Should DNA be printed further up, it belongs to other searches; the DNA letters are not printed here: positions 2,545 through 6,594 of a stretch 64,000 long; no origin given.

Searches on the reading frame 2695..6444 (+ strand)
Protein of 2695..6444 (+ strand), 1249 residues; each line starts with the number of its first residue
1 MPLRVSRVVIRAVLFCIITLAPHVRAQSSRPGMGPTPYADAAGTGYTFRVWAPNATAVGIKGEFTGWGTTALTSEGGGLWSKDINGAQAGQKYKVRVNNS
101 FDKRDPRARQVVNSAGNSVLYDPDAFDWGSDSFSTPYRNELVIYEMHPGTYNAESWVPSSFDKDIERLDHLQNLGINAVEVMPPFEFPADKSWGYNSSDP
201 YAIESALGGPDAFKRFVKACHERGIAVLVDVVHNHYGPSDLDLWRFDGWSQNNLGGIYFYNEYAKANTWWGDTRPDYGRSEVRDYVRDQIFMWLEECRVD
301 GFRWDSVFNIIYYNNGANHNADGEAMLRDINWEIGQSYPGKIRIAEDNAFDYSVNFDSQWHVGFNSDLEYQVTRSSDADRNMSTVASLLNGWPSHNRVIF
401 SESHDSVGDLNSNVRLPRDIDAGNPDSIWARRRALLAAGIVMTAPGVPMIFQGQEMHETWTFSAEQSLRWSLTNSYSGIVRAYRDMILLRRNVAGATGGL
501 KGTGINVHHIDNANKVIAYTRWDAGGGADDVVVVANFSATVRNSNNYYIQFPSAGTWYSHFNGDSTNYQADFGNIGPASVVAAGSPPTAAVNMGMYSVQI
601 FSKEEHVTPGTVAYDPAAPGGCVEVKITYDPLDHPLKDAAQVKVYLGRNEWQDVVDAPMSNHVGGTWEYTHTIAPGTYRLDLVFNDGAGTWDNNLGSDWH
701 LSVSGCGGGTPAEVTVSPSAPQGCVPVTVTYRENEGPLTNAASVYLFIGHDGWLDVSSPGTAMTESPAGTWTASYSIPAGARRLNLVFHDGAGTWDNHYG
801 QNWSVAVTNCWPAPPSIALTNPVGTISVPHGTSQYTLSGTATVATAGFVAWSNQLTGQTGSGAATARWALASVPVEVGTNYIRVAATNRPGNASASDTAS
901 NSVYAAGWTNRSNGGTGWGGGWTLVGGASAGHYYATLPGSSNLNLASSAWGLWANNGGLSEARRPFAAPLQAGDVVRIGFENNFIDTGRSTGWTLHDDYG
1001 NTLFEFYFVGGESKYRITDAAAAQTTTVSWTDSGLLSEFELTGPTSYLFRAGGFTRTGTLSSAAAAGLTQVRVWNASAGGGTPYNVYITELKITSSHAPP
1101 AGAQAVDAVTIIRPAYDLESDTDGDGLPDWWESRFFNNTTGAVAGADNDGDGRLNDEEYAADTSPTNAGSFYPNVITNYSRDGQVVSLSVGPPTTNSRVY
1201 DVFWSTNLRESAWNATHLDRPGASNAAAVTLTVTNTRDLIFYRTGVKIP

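Call 71: search_protein_families(library=ncbifam, proteins=[window:2695-6444:+], max_evalue=0.00001)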
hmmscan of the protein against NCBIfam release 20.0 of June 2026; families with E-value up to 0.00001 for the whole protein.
window:2695-6444:+ (1249 aa): 28 families (the best 25 are shown)
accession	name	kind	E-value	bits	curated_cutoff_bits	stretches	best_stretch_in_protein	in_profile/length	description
NF008967.0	PRK12313.1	equivalog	8.9e-71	239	577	1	39-570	33-590/633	1,4-alpha-glucan branching protein GlgB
NF003811.1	PRK05402.1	equivalog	9.4e-67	225.9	741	1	32-570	17-582/619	1,4-alpha-glucan branching protein GlgB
TIGR02402.1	trehalose_TreZ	equivalog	1.1e-62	212.1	538.8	1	47-311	2-251/545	malto-oligosyltrehalose trehalohydrolase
TIGR01515.1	branching_enzym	equivalog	2.1e-55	188.5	463.95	1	43-570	27-571/607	1,4-alpha-glucan branching enzyme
NF009221.0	PRK12568.1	equivalog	1.8e-49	168.5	1270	1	45-576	154-713/745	1,4-alpha-glucan branching enzyme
NF011294.0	PRK14706.1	equivalog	1.1e-45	156.1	1284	1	34-578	31-595/642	1,4-alpha-glucan branching enzyme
NF011293.0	PRK14705.1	equivalog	4.6e-38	130.5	2376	1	44-571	638-1186/1224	1,4-alpha-glucan branching enzyme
NF041321.1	Alpha-amyl_MalA_Halo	equivalog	1.5e-23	83.1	875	2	135-308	254-428/666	alpha-amylase MalA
TIGR02104.1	pulA_typeI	equivalog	1.4e-20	73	504.5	1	47-306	22-320/605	type I pullulanase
TIGR02456.1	treS_nterm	equivalog_domain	8.2e-20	70.8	678.35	2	142-236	7-101/539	maltose alpha-D-glucosyltransferase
TIGR02100.1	glgX_debranch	equivalog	6.3e-18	64.2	640.9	1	114-305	129-341/688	glycogen debranching protein GlgX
NF041090.1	Cyc-maltodext_AglB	equivalog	8.6e-18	64.4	540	1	165-315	68-216/470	cyclomaltodextrinase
NF002983.0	PRK03705.1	equivalog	7.5e-17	60.6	901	1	113-305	124-336/658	glycogen debranching protein GlgX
NF008051.0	PRK10785.1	equivalog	2.4e-13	49.1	568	1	166-322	183-351/607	maltodextrin glucosidase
TIGR02401.1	trehalose_TreY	equivalog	6e-13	47.9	498.65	1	161-238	15-92/838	malto-oligosyltrehalose synthase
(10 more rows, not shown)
